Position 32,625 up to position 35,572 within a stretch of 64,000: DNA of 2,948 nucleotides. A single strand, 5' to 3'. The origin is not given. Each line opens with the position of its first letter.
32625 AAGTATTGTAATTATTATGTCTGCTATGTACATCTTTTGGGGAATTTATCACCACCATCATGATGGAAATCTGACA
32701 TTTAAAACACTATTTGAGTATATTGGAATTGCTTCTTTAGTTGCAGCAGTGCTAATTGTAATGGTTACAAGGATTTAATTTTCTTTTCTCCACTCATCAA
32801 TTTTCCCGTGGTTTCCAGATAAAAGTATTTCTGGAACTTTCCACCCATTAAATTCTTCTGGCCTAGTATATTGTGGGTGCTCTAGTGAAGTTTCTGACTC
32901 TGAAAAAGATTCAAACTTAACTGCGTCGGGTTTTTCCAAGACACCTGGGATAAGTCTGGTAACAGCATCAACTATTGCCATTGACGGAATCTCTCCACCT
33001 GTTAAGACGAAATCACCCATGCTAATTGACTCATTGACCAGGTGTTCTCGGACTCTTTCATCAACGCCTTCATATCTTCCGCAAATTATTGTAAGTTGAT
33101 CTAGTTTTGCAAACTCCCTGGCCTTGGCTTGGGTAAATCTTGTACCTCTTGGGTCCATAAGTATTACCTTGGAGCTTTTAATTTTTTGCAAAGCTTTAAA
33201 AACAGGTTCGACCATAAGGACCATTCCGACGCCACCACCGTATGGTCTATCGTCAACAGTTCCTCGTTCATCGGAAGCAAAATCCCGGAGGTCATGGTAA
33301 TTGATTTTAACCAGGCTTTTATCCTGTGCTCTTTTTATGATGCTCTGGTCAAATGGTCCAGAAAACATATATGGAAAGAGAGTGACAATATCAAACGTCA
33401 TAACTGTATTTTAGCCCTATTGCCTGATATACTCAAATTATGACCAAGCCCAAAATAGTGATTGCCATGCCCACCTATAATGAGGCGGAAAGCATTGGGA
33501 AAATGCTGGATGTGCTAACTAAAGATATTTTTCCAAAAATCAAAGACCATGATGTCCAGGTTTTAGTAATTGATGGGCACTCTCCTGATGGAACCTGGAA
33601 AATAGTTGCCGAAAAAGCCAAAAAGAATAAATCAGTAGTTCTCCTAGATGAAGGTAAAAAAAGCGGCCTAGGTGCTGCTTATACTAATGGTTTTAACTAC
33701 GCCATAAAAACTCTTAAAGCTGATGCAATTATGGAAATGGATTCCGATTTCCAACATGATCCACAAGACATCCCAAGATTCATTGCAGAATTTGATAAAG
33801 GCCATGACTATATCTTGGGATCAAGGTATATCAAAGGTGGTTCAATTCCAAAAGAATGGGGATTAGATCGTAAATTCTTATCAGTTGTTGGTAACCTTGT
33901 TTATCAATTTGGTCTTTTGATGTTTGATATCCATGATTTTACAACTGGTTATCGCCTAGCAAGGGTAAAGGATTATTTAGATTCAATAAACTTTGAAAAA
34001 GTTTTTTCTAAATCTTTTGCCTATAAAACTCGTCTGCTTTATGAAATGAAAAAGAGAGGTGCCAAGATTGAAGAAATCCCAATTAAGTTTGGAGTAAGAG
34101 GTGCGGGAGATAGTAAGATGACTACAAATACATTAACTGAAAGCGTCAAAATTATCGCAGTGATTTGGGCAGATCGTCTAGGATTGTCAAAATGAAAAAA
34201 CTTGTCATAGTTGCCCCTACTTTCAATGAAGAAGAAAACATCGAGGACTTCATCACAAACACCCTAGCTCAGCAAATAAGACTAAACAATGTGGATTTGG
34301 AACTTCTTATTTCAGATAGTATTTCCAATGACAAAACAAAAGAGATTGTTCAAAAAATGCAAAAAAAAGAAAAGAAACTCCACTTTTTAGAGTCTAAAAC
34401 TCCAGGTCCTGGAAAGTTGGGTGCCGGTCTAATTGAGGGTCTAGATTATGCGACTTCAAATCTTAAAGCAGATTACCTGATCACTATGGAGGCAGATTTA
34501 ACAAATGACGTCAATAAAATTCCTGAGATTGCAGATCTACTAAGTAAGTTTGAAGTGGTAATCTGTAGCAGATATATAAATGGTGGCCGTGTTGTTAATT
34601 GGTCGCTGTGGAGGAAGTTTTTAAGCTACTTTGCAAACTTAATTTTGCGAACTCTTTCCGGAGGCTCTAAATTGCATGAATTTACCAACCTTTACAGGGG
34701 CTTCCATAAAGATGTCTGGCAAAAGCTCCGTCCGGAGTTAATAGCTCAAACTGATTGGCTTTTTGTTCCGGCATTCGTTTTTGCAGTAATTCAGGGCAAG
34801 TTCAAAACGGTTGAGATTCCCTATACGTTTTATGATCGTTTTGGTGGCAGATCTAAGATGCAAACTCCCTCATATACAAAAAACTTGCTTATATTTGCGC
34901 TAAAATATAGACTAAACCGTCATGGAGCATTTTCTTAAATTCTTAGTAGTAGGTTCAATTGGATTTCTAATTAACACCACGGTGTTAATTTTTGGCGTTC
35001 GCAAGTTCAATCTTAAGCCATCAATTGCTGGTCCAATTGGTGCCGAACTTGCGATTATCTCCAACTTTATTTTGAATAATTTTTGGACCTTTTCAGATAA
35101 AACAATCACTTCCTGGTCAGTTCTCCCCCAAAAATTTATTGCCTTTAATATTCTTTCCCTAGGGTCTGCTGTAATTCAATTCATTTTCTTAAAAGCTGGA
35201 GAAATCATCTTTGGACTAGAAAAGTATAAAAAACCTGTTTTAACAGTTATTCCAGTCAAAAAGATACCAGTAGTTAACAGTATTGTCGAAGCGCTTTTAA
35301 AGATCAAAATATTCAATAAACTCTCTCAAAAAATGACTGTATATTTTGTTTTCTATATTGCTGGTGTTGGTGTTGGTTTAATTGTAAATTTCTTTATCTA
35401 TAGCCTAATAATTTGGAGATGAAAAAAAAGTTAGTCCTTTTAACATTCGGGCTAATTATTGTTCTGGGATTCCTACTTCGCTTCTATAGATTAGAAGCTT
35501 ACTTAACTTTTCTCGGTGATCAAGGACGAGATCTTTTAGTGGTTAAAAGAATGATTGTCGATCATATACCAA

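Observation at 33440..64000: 30-kb glycosylation mega-locus: at least 14 GT-C membrane glycosyltransferases interleaved with at least 6 Dpm1-like GT2 synthases, plus GtrA, a Wzx-like flippase and a GT4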

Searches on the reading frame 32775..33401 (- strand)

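Call 7: search_protein_families(library=pfam, max_evalue=0.01, proteins=[window:32775-33401:-])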
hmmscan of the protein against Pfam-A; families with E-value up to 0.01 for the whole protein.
window:32775-33401:- (208 aa): 1 family
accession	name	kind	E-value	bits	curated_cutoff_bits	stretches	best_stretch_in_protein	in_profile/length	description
PF01746.26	tRNA_m1G_MT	-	6.9e-57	192.8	27.3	1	23-207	2-184/195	tRNA (Guanine-1)-methyltransferase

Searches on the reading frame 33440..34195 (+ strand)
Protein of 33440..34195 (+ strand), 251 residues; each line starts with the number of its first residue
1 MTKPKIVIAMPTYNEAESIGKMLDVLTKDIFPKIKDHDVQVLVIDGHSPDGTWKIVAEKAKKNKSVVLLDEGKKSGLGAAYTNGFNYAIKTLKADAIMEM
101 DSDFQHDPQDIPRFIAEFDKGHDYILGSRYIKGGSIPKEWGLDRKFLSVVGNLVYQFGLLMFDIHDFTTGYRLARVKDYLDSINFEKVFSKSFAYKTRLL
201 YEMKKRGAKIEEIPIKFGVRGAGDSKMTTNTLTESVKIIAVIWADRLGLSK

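Call 5: search_protein_families(library=pfam, max_evalue=0.01, proteins=[window:33440-34195:+])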
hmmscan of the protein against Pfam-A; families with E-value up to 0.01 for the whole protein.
window:33440-34195:+ (251 aa): 1 family
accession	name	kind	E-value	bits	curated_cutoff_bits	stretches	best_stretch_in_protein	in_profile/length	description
PF00535.33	Glycos_transf_2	-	3.3e-24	86.1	23.3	1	8-177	2-162/168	Glycosyl transferase family 2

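Call 10: search_protein_families(library=ncbifam, max_evalue=0.001, proteins=[window:33440-34195:+])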
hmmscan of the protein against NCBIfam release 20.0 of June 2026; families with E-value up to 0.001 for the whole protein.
window:33440-34195:+ (251 aa): 15 families
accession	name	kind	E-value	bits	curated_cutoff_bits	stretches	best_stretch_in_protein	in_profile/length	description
TIGR04182.1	glyco_TIGR04182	equivalog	4.4e-18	65.7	325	1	6-243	2-215/293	S-layer glycoprotein N-glycosyltransferase AglJ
NF047588.1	GlcsyltransPgfSStrep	equivalog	6.8e-17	61.6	500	1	5-149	2-140/308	glycosyltransferase PgfS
NF007986.1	PRK10714.1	equivalog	1.5e-11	43.9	529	1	5-129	7-126/316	undecaprenyl-phosphate 4-deoxy-4-formamido-L-arabinose transferase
NF041391.1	DPhHxTase_Halo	equivalog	9.5e-11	41.1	375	1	10-227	1-192/213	dolichyl-phosphate hexose transferase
NF058614.1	PPMAGASynPpgS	equivalog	1.8e-08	34.1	370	1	8-156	4-141/226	polyprenyl-phospho-N-acetylgalactosaminyl synthase PpgS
TIGR03469.1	HpnB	hypoth_equivalog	2.4e-08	33.4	379.25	1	3-121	43-163/386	hopene-associated glycosyltransferase HpnB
NF038302.1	EPS_HpsE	equivalog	9.1e-08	31.4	300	1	6-109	3-102/307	hormogonium polysaccharide biosynthesis glycosyltransferase HpsE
NF045692.1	OglycostaseCruG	equivalog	5e-07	29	600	1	5-158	42-189/386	2'-O-glycosyltransferase CruG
TIGR03937.1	PgaC_IcaA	equivalog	5.2e-07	29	422.3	1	3-109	44-141/407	poly-beta-1,6-N-acetyl-D-glucosamine synthase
TIGR04283.1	glyco_like_mftF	equivalog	1.4e-05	24.8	182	1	8-74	3-61/221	TIGR04283 family arsenosugar biosynthesis glycosyltransferase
NF041875.1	EPS_EpsD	equivalog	1.7e-05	24.4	370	1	8-125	3-111/325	exopolysaccharide biosynthesis glycosyltransferase EpsD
TIGR03111.1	glyc2_xrt_Gpos1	hypoth_equivalog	2.3e-05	23.4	363.95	1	3-121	48-159/439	TIGR03111 family XrtG-associated glycosyltransferase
NF050050.1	ProtGlycPglI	equivalog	6.6e-05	22.4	500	1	3-132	1-122/306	GalNAc(5)-diNAcBac-PP-undecaprenol beta-1,3-glucosyltransferase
NF010496.0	PRK13915.1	equivalog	8.4e-05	21.8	262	1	5-105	32-128/307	glucosyl-3-phosphoglycerate synthase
NF047683.1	TeichurnBiosyTuaG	equivalog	0.0003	20.5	400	1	2-124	4-116/252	teichuronic acid biosynthesis protein TuaG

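Call 59: search_solved_structures(query=window:33440-34195:+, max_evalue=0.001)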
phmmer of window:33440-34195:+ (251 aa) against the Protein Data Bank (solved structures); distinct sequences matched with E-value up to 0.001: 11.
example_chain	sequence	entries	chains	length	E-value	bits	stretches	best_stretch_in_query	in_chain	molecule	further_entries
5mlz_A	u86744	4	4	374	8e-27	97.6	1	5-239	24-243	Dolichol monophosphate mannose synthase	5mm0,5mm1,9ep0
9hwj_A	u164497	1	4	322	1.8e-10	44.1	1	5-126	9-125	Undecaprenyl-phosphate 4-deoxy-4-formamido-L-arabinose transferase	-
9bhc_C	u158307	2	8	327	4e-09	39.7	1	5-132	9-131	Undecaprenyl-phosphate 4-deoxy-4-formamido-L-arabinose transferase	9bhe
8vxh_A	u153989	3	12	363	5.3e-09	39.3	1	5-132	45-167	Undecaprenyl-phosphate 4-deoxy-4-formamido-L-arabinose transferase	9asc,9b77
5eke_A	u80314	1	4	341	9.9e-06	28.6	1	6-153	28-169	Uncharacterized glycosyltransferase sll0501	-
5ekp_C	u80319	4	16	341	9.9e-06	28.6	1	6-153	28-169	Uncharacterized glycosyltransferase sll0501 | Glycosyltransferase sll0501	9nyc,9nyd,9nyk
9nye_A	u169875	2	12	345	1e-05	28.5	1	6-153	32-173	Glycosyltransferase sll0501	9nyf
5tze_C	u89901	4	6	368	1.8e-05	27.8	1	6-138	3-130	Glycosyl transferase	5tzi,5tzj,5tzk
5tz8_A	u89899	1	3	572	2.9e-05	27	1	6-138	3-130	Glycosyl transferase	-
6yv7_B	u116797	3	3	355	6.9e-05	25.8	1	3-93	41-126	Glycosyl transferase, family 2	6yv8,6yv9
6yv7_A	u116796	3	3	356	6.9e-05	25.8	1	3-93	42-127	Glycosyl transferase, family 2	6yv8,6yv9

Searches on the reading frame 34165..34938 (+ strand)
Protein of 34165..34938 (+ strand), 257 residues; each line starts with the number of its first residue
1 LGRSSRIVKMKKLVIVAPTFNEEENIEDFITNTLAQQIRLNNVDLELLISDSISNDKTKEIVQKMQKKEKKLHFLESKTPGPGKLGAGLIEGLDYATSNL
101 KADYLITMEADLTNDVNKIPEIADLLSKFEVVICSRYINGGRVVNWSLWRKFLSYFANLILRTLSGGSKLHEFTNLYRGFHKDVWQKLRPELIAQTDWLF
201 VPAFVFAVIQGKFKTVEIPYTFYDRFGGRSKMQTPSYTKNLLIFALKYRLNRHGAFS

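Call 5: search_protein_families(library=pfam, max_evalue=0.01, proteins=[window:34165-34938:+])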
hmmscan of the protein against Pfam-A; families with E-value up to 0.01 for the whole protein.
window:34165-34938:+ (257 aa): 1 family
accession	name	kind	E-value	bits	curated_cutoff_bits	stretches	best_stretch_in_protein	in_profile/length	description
PF00535.33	Glycos_transf_2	-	2.3e-18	67.1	23.3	1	15-186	2-165/168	Glycosyl transferase family 2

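Call 10: search_protein_families(library=ncbifam, max_evalue=0.001, proteins=[window:34165-34938:+])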
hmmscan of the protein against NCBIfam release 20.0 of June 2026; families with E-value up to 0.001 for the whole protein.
window:34165-34938:+ (257 aa): 14 families
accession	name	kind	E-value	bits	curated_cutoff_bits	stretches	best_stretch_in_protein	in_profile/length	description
NF047588.1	GlcsyltransPgfSStrep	equivalog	9.9e-12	44.7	500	1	12-161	2-145/308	glycosyltransferase PgfS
NF007986.1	PRK10714.1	equivalog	2.5e-10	39.9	529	1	8-232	3-210/316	undecaprenyl-phosphate 4-deoxy-4-formamido-L-arabinose transferase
TIGR03937.1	PgaC_IcaA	equivalog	1.5e-09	37.4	422.3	1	8-113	42-137/407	poly-beta-1,6-N-acetyl-D-glucosamine synthase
NF050050.1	ProtGlycPglI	equivalog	3.6e-09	36.4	500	1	10-98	1-84/306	GalNAc(5)-diNAcBac-PP-undecaprenol beta-1,3-glucosyltransferase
NF045692.1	OglycostaseCruG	equivalog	1.2e-08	34.3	600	1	9-123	39-149/386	2'-O-glycosyltransferase CruG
NF038302.1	EPS_HpsE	equivalog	9.5e-07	28.1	300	1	13-71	3-60/307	hormogonium polysaccharide biosynthesis glycosyltransferase HpsE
NF047683.1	TeichurnBiosyTuaG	equivalog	1.1e-06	28.5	400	1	11-78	6-69/252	teichuronic acid biosynthesis protein TuaG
TIGR03469.1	HpnB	hypoth_equivalog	5.7e-06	25.6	379.25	1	11-136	44-170/386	hopene-associated glycosyltransferase HpnB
TIGR04283.1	glyco_like_mftF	equivalog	1e-05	25.3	182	1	14-68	2-52/221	TIGR04283 family arsenosugar biosynthesis glycosyltransferase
NF058614.1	PPMAGASynPpgS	equivalog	4.6e-05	22.9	370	1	15-189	4-166/226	polyprenyl-phospho-N-acetylgalactosaminyl synthase PpgS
NF010496.0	PRK13915.1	equivalog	5.7e-05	22.3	262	1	10-115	30-130/307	glucosyl-3-phosphoglycerate synthase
NF007482.0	PRK10073.1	equivalog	6.9e-05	22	423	1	10-81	5-72/334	glycosyltransferase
TIGR04182.1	glyco_TIGR04182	equivalog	0.00012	21.6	325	1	14-226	3-194/293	S-layer glycoprotein N-glycosyltransferase AglJ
NF041391.1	DPhHxTase_Halo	equivalog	0.00028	19.9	375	1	19-189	3-154/213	dolichyl-phosphate hexose transferase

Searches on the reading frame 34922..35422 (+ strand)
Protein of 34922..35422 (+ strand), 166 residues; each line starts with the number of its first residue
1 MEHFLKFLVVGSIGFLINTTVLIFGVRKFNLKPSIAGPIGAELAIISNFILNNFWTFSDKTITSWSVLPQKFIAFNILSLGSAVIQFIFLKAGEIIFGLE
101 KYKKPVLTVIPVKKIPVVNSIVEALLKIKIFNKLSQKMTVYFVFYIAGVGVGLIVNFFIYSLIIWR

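Call 5: search_protein_families(library=pfam, max_evalue=0.01, proteins=[window:34922-35422:+])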
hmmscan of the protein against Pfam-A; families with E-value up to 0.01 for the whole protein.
window:34922-35422:+ (166 aa): 1 family
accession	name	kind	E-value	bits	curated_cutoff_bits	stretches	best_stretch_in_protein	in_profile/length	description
PF04138.20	GtrA_DPMS_TM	-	1.6e-15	57.8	26.1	1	6-109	1-101/117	GtrA/DPMS, transmembrane domain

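Call 10: search_protein_families(library=ncbifam, max_evalue=0.001, proteins=[window:34922-35422:+])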
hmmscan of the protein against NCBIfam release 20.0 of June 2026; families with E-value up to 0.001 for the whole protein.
window:34922-35422:+ (166 aa): 0 families

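Call 79: search_solved_structures(query=window:34922-35422:+, max_evalue=10, show_alignments=1)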
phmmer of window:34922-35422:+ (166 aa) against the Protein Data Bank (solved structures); distinct sequences matched with E-value up to 10: 1.
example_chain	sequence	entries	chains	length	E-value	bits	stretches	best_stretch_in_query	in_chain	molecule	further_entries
5mlz_A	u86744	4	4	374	0.00029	24.4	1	2-89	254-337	Dolichol monophosphate mannose synthase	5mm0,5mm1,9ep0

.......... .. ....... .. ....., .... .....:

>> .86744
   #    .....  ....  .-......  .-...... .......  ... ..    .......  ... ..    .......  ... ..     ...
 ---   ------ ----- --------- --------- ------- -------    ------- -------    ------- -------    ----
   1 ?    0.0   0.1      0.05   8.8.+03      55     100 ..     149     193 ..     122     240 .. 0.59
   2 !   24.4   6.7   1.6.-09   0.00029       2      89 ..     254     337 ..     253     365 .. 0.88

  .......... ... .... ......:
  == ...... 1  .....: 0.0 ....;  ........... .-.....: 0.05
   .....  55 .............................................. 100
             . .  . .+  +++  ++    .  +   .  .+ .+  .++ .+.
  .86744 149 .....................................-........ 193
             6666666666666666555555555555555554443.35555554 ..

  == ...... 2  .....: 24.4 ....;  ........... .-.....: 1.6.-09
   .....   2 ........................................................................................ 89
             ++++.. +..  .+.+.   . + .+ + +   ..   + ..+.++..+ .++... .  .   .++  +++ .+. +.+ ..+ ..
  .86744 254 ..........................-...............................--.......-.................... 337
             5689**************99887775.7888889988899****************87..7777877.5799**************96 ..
